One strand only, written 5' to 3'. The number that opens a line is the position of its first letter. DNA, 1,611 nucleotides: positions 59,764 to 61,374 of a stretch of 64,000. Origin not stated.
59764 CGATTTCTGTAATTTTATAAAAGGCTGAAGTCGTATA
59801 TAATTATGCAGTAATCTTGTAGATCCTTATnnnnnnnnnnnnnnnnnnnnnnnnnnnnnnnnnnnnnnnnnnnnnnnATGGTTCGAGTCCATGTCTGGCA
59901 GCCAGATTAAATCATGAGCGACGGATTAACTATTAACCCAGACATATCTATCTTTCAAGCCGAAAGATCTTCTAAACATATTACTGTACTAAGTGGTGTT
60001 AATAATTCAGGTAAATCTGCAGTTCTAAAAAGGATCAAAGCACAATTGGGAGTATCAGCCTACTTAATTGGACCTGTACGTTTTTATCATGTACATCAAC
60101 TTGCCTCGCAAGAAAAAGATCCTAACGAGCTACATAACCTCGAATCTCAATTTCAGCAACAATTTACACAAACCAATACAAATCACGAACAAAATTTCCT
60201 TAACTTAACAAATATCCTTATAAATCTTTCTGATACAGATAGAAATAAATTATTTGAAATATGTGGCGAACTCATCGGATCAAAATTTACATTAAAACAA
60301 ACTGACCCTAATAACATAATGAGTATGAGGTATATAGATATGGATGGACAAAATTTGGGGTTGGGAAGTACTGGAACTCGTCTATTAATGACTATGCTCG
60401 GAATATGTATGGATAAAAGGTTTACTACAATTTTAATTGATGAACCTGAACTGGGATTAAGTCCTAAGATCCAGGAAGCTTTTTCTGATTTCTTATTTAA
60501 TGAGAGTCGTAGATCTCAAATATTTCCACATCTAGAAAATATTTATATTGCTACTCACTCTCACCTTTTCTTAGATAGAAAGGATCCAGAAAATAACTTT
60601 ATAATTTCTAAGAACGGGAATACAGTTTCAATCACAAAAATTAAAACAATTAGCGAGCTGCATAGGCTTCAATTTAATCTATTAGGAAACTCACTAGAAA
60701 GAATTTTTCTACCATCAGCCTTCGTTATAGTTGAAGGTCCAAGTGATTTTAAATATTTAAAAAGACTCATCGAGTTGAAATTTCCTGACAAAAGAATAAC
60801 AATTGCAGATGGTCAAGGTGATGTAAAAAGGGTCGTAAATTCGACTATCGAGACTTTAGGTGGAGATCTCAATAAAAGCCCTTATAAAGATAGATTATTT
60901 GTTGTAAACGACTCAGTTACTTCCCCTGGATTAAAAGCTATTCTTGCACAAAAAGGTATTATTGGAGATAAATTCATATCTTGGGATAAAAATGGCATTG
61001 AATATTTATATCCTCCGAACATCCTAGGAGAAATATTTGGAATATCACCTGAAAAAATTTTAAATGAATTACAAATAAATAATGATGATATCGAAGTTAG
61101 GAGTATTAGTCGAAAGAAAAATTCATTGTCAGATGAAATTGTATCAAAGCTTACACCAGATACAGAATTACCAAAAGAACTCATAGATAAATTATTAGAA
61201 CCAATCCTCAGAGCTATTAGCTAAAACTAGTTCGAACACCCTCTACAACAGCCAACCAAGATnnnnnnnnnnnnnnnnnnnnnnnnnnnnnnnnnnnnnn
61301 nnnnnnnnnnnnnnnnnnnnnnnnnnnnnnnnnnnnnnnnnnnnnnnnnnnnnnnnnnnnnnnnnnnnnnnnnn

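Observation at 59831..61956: Candidate defence islet at tRNA-Gln: OLD-family ABC-ATPase/TOPRIM nuclease followed by an XRE-HTH + DUF2975-like membrane protein pair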

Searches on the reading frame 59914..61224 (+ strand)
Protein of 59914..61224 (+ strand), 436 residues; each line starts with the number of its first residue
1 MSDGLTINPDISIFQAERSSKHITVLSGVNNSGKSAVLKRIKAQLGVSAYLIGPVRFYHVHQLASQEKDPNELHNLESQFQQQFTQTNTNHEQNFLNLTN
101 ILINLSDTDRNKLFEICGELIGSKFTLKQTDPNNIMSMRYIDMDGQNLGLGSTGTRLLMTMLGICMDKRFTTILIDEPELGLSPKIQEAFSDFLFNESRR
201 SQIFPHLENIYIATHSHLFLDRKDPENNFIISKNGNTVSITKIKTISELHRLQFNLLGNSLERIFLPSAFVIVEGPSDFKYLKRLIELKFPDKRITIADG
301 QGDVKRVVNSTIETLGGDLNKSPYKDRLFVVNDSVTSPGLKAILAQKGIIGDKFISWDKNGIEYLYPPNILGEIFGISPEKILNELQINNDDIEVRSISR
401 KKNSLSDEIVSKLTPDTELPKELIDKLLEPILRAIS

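Call 3: search_protein_families(library=pfam, proteins=[window:59914-61224:+], max_evalue=1)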
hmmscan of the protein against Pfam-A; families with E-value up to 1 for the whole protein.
window:59914-61224:+ (436 aa): 6 families
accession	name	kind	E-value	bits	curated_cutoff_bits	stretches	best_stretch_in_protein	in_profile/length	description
PF13304.12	AAA_21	-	7.7e-08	33.2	27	2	152-204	239-294/304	AAA domain, putative AbiEii toxin, Type IV TA system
PF13175.12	AAA_15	-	0.00059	20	32.1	1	21-119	23-82/374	AAA ATPase domain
PF02463.25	SMC_N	-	0.014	15.3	40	1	19-204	22-193/220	RecF/RecN/SMC N terminal domain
PF13401.12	AAA_22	-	0.018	15.8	27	1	19-90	3-64/130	AAA domain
PF01637.24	ATPase_2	-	0.026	14.7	33.2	1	16-104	15-104/225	ATPase domain predominantly from Archaea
PF04433.23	SWIRM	-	0.12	13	28.6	1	69-112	3-46/84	SWIRM domain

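Call 4: search_protein_families(library=padloc, proteins=[window:59914-61224:+], max_evalue=1)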
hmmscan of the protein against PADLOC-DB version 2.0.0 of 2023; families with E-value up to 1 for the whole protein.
window:59914-61224:+ (436 aa): 73 families (the best 25 are shown)
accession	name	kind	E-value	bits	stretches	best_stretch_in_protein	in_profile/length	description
PDLC02981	AriAB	-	1.9e-12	44.7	2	172-390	333-549/694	-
PDLC02358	Old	-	5.3e-11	40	2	169-287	284-404/578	Old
PDLC02915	ATPase-Toprim_I-B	-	5.5e-10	36.7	2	171-281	257-362/623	-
PDLC00289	PtuA1|PtuA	-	1.2e-09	35.8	2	156-250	234-320/404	AAA ATPase domain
PDLC03878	NsnB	-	2e-09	35.7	2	78-204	142-272/345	-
PDLC02980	AriA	-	3.7e-09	35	2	152-220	239-303/304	-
PDLC00266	PtuA1|PtuA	-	6.2e-09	33.6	2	79-234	252-394/483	AAA ATPase domain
PDLC04175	HEC-01A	-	1e-08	32.6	1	157-244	258-336/363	-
PDLC04177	HEC-01A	-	2.9e-08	31.1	1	152-244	278-366/393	-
PDLC00283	PtuA1|PtuA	-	3.2e-08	31.1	2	98-239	243-364/448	AAA ATPase domain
PDLC04182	HEC-01A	-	1.2e-07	29.1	1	152-243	287-375/406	-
PDLC04168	GajA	-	1.8e-07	28.2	1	147-349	256-447/570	-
PDLC00091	GajA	-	4.9e-07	27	2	21-106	24-109/627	AAA ATPase domain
PDLC00080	GajA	-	6.7e-07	26.4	2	73-254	190-370/622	AAA ATPase domain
PDLC04178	HEC-01A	-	1.1e-06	25.9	1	164-247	282-360/399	-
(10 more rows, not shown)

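Call 5: search_protein_families(library=ncbifam, proteins=[window:59914-61224:+], max_evalue=1)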
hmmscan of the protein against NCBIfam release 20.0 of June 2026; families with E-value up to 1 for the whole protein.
window:59914-61224:+ (436 aa): 5 families
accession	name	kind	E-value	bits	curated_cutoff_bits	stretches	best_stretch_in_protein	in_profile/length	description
NF038234.1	retron_eff_Eco8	equivalog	4.4e-09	35.5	250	1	157-280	258-389/679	retron Eco8 family effector endonuclease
TIGR04435.1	restrict_AAA_1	hypoth_equivalog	5e-06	25.5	300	1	152-275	399-517/568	restriction system-associated AAA family ATPase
NF047739.1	antiphage_MADS3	equivalog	0.0049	16.1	420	1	152-236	318-395/427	methylation-associated defense system AAA family ATPase MAD3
NF040873.1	AztA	equivalog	0.0056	16.3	220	1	18-56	15-50/191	zinc ABC transporter ATP-binding protein AztA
NF008583.0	PRK11545.1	equivalog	0.013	15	265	1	18-53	5-39/177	gluconokinase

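Call 6: search_solved_structures(query=window:59914-61224:+, max_evalue=1, show_alignments=3)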
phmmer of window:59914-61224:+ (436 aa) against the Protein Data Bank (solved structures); distinct sequences matched with E-value up to 1: 4.
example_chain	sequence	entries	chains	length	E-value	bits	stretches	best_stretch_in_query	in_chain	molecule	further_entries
6p74_A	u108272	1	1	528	0.3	13.2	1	131-234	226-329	Putative ATP-dependent endonuclease of the OLD family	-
7cyw_A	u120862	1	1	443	0.33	13.1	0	181-220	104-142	UDP-glycosyltransferase 708C1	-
6llg_A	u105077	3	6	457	0.35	13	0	181-220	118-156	UDP-glycosyltransferase 708C1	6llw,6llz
7ocx_C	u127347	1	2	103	0.38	12.8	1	58-135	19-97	Embryonic developmental protein tofu-6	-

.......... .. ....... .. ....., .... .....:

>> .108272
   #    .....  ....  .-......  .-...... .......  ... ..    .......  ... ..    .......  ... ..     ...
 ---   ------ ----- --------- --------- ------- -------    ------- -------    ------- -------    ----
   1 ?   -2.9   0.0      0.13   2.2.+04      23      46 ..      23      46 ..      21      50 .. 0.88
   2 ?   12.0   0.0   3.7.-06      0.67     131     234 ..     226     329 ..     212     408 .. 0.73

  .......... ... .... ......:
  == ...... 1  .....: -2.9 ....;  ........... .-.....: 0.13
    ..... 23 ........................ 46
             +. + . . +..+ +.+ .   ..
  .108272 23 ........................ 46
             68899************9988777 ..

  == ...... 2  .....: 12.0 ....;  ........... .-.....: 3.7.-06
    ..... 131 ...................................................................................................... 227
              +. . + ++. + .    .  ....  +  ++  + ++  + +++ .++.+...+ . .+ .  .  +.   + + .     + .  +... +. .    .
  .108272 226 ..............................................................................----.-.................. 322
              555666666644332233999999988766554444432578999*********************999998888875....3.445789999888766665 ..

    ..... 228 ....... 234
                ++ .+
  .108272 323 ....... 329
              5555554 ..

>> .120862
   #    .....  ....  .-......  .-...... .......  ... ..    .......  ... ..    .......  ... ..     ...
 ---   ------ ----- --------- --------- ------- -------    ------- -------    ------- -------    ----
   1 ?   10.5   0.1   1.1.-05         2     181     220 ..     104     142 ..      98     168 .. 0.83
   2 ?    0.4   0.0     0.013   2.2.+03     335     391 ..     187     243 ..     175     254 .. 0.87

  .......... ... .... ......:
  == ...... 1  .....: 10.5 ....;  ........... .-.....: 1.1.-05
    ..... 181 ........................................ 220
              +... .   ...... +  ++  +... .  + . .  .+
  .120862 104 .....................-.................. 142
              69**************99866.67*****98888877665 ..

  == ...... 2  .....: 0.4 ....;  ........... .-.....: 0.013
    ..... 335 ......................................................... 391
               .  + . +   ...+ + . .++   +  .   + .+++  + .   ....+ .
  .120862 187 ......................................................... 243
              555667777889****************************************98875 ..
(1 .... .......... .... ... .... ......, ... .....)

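Call 7: find_homologous_proteins(query=window:59914-61224:+)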
Query window:59914-61224:+ (436 aa): 813 proteins with E <= 0.001 among 6989 candidates; the best 120 are listed.
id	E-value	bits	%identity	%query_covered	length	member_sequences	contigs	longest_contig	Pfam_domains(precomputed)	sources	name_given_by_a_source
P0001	5.2e-284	959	100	100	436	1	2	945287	PF13304.13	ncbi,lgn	-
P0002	4.3e-200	683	70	100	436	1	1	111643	PF13304.13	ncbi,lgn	-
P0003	3.4e-176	604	61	100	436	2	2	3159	PF13175.13,PF13304.13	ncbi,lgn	-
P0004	6.1e-172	590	60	100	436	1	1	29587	PF13304.13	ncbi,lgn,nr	ncbi:MAG TPA: hypothetical protein VK978_01645 [Candidatus Saccharimonadales bacterium]|nr:hypotheti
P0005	5.3e-168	577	59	98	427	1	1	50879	PF13175.13,PF13304.13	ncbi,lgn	-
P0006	1.0e-164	566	57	100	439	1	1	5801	PF13175.13,PF13304.13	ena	-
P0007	3.9e-156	538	56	99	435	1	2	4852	PF13175.13,PF13304.13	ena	-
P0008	2.2e-153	529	56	99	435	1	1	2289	PF13175.13,PF13304.13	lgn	-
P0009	1.1e-147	510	55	98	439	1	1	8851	PF13175.13,PF13304.13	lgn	-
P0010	5.3e-147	508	53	99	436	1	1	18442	PF13175.13,PF13304.13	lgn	-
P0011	1.9e-146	506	54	99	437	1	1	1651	PF13175.13,PF13304.13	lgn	-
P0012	1.3e-145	504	52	100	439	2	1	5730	PF13175.13,PF13304.13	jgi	jgi:predicted ATPase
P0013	1.4e-145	504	54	99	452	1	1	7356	PF13175.13,PF13304.13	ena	-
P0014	1.6e-145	503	52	99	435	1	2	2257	PF13304.13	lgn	-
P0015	3.5e-145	502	52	99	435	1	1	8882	PF13175.13,PF13304.13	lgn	-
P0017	8.9e-145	501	53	99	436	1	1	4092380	PF13175.13,PF13304.13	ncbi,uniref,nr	ncbi:AAA family ATPase [Rhodanobacter sp. AS-Z3]|uniref:ATP-dependent nuclease n=1 Tax=Rhodanobacter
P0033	1.6e-141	490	53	96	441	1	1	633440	PF13175.13,PF13304.13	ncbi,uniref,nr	ncbi:ATP-dependent nuclease [Pontibacter burrus]|uniref:AAA family ATPase n=1 Tax=Pontibacter burrus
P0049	4.8e-139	482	51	99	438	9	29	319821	PF13175.13,PF13304.13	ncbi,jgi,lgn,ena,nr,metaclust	ncbi:MAG: ATP-dependent nuclease [Aphanizomenon sp.]|jgi:predicted ATP-dependent endonuclease of OLD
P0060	1.1e-137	477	51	98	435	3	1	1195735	PF13175.13,PF13304.13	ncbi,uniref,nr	ncbi:ATP-dependent nuclease [Roseateles violae]|uniref:AAA family ATPase n=1 Tax=Roseateles violae T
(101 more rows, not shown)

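Call 9: find_encoding_contigs(protein=P0002, flank=8000, max_places=3)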
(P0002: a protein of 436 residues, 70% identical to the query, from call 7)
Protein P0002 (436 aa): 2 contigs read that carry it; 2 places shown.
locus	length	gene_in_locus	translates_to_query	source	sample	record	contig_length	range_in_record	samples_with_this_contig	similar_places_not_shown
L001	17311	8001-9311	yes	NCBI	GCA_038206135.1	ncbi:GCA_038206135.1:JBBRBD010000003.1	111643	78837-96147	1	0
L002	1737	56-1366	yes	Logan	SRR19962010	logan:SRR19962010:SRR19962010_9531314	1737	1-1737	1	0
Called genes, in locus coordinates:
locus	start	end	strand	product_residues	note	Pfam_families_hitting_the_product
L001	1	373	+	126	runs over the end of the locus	-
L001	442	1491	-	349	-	-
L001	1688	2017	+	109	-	-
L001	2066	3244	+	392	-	-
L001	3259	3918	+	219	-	PF09335:VTT_dom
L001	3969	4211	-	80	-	-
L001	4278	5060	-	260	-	PF00899:ThiF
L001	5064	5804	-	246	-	-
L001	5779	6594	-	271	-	-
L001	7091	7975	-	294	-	PF00149:Metallophos, PF12850:Metallophos_2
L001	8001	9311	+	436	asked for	PF13304:AAA_21 (weak)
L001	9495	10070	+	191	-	PF28474:DUF8412, PF13376:OmdA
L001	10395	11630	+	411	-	PF00083:Sugar_tr, PF07690:MFS_1, PF12832:MFS_1_like (weak), PF07690:MFS_1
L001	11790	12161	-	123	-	PF00076:RRM_1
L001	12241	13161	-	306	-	PF01323:DSBA (faint), PF13462:Thioredoxin_4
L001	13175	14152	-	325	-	PF03486:HI0933_like (faint), PF07992:Pyr_redox_2, PF13738:Pyr_redox_3, PF00070:Pyr_redox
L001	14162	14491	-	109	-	PF00085:Thioredoxin, PF00578:AhpC-TSA (weak), PF13098:Thioredoxin_2, PF13905:Thioredoxin_8 (faint)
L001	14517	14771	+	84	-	-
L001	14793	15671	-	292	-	PF00480:ROK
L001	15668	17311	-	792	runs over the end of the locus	PF00479:G6PD_N, PF03807:F420_oxidored (faint), PF02781:G6PD_C, PF02826:2-Hacid_dh_C (weak), PF03446:NAD_binding_2, PF00393:6PGD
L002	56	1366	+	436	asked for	PF13304:AAA_21 (weak)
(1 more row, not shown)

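Call 10: find_encoding_contigs(protein=P0004, flank=8000, max_places=3)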
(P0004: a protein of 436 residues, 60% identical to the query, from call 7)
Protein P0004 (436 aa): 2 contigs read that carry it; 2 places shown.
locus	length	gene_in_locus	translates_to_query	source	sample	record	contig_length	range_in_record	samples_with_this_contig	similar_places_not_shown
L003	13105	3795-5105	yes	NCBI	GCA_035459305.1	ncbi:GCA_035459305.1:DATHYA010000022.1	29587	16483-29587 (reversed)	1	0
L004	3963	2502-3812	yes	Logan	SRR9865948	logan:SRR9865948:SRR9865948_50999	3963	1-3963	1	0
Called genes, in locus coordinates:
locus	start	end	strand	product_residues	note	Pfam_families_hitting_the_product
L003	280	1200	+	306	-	PF00561:Abhydrolase_1, PF12697:Abhydrolase_6 (weak), PF12146:Hydrolase_4, PF03096:Ndr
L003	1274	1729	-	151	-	-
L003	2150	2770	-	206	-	PF06941:NT5C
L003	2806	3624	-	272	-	-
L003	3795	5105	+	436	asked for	PF13304:AAA_21 (weak)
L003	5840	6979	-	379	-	PF20706:GT4-conflict, PF00534:Glycos_transf_1, PF13692:Glyco_trans_1_4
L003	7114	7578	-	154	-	PF01668:SmpB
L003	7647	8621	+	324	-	-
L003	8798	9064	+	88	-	-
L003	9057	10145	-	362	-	PF02449:Glyco_hydro_42 (faint)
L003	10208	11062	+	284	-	PF00535:Glycos_transf_2, PF10111:Glyco_tranf_2_2 (faint), PF13641:Glyco_tranf_2_3, PF13632:Glyco_trans_2_3 (weak)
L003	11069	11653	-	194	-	PF00565:SNase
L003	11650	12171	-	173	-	PF06414:Zeta_toxin (weak), PF08433:KTI12, PF13671:AAA_33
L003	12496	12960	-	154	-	PF00011:HSP20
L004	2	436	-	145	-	?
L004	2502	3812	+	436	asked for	PF13304:AAA_21 (weak)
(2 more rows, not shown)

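Call 11: find_encoding_contigs(protein=P0017, flank=8000, max_places=2)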
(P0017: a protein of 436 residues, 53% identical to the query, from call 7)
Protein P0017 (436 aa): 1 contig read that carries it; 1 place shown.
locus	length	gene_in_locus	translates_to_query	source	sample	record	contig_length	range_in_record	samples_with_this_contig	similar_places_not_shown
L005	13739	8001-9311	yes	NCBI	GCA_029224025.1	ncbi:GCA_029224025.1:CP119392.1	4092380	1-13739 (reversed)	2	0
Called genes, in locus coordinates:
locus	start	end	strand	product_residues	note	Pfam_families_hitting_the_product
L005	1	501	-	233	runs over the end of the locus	PF00702:Hydrolase, PF13419:HAD_2, PF13242:Hydrolase_like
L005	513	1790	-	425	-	PF12849:PBP_like_2, PF13531:SBP_bac_11 (weak), PF01476:LysM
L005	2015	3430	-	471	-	PF00089:Trypsin, PF13365:Trypsin_2, PF00595:PDZ, PF13180:PDZ_2, PF17820:PDZ_6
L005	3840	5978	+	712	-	PF00317:Ribonuc_red_lgN, PF02867:Ribonuc_red_lgC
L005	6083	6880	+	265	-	-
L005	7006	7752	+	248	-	PF12637:TSCPD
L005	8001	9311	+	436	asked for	PF13175:AAA_15 (faint), PF13304:AAA_21 (faint)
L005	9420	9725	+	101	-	-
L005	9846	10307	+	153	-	PF18648:ADPRTs_Tse2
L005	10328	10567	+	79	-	-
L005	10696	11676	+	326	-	PF05598:DUF772, PF01609:DDE_Tnp_1, PF13612:DDE_Tnp_1_3 (weak)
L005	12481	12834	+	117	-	-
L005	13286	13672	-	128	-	-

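Call 12: find_encoding_contigs(protein=P0049, flank=8000, max_places=4)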
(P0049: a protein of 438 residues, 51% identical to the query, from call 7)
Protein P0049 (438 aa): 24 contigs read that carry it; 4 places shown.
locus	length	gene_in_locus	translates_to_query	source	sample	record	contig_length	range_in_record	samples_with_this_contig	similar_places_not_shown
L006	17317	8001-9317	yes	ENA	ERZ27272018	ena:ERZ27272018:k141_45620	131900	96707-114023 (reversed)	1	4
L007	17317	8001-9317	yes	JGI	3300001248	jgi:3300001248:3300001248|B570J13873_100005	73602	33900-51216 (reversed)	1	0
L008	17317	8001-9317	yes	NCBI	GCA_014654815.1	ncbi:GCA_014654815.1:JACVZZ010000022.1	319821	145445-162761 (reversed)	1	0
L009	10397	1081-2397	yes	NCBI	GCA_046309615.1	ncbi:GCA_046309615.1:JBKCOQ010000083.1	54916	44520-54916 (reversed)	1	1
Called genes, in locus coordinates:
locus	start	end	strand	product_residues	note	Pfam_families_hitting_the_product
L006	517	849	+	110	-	-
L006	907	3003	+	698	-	PF06271:RDD, PF00805:Pentapeptide, PF13599:Pentapeptide_4 (weak), PF00805:Pentapeptide, PF13599:Pentapeptide_4 (weak), PF00805:Pentapeptide, PF13599:Pentapeptide_4 (weak), PF00805:Pentapeptide, +1 more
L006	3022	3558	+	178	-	-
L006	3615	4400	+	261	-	PF00520:Ion_trans, PF07885:Ion_trans_2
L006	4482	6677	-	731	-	PF13174:TPR_6 (faint), PF13428:TPR_14 (faint), PF07719:TPR_2 (faint), PF01464:SLT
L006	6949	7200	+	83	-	PF13561:adh_short_C2 (weak)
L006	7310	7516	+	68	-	PF15919:HicB_lk_antitox, PF15970:HicB-like_2 (weak)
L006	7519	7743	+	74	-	PF07927:HicA_toxin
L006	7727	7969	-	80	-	-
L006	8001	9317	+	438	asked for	PF13175:AAA_15 (faint), PF13304:AAA_21 (faint)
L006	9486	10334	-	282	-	PF04389:Peptidase_M28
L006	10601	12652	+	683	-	PF00012:HSP70, PF06723:MreB_Mbl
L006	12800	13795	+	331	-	PF00226:DnaJ, PF01556:DnaJ_C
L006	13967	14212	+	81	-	-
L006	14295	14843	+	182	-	PF00226:DnaJ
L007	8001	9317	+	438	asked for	PF13175:AAA_15 (faint), PF13304:AAA_21 (faint)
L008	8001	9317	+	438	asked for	PF13175:AAA_15 (faint), PF13304:AAA_21 (faint)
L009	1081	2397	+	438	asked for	PF13175:AAA_15 (faint), PF13304:AAA_21 (faint)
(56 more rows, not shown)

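Call 13: find_encoding_contigs(protein=P0033, flank=8000, max_places=2)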
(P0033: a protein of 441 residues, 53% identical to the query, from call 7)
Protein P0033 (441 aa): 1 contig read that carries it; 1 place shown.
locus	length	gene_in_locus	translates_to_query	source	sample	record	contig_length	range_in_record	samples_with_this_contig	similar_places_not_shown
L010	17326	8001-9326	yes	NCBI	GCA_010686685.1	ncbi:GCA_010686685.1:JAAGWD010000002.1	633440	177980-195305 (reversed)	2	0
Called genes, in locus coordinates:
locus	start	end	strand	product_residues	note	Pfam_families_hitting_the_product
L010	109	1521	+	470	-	PF00270:DEAD, PF04851:ResIII, PF00271:Helicase_C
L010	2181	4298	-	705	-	PF13567:DUF4131, PF03772:Competence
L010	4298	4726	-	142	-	PF13673:Acetyltransf_10, PF00583:Acetyltransf_1, PF13508:Acetyltransf_7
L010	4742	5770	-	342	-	PF02562:PhoH, PF00580:UvrD-helicase (faint), PF13245:AAA_19 (weak), PF13604:AAA_30 (weak)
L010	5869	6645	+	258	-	PF01887:SAM_HAT_N, PF20257:SAM_HAT_C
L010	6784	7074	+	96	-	PF03992:ABM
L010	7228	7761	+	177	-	PF00226:DnaJ, PF07743:HSCB_C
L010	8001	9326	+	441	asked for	PF13175:AAA_15 (faint), PF13304:AAA_21 (faint)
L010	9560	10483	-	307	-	PF01464:SLT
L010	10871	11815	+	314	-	PF05661:DUF808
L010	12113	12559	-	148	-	-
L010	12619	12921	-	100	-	-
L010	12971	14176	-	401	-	PF00072:Response_reg, PF02518:HATPase_c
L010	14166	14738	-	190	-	PF01339:CheB_methylest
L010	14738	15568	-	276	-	PF03705:CheR_N, PF01739:CheR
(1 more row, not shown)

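Call 24: predict_structure(alignment_id=A1)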
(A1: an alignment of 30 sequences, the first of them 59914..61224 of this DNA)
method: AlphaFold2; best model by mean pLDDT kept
length: 436 residues; sequences in the alignment: 30
mean_pLDDT: 86.1   pTM: 0.59
mean pLDDT of the five models: 86.1, 84.9, 84.3, 83.9, 83.2
residues with pLDDT >= 90: 183; 70-90: 219; 50-70: 31; < 50: 3
segments of 3 or more residues with pLDDT < 50: 262-264
pLDDT, mean of each block of 10 residues (from residue 1): 79 92 91 90 92 68 73 86 72 71 87 91 88 83 81 81 91 90 85 91 91 92 93 93 88 72 66 91 93 87 87 82 87 82 88 89 92 91 87 90 93 93 94 88
secondary structure, 60 per line:
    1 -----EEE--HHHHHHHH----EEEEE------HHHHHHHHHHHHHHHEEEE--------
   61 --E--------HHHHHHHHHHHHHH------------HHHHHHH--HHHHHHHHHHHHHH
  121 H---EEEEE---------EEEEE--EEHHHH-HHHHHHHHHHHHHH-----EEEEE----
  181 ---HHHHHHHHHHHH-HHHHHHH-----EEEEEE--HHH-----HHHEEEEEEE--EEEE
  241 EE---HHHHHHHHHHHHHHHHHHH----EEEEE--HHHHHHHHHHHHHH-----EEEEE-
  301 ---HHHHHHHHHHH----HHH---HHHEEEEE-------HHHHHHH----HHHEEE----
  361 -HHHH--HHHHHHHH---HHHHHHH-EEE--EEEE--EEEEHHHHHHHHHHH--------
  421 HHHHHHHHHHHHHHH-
elements in order: E6-8 H11-18 E23-27 H34-48 E49-52 H72-85 H98-104 H107-121 E125-129 E139-143 H148-151 H153-166 E172-176 H184-195 H197-203 E209-214 E228-234 E237-242 H246-264 E269-273 H276-289 E295-299 H304-314 E328-332 H340-346 E354-356 H362-365 H368-375 H379-385 E387-389 E392-395 E398-401 H402-412 H421-435
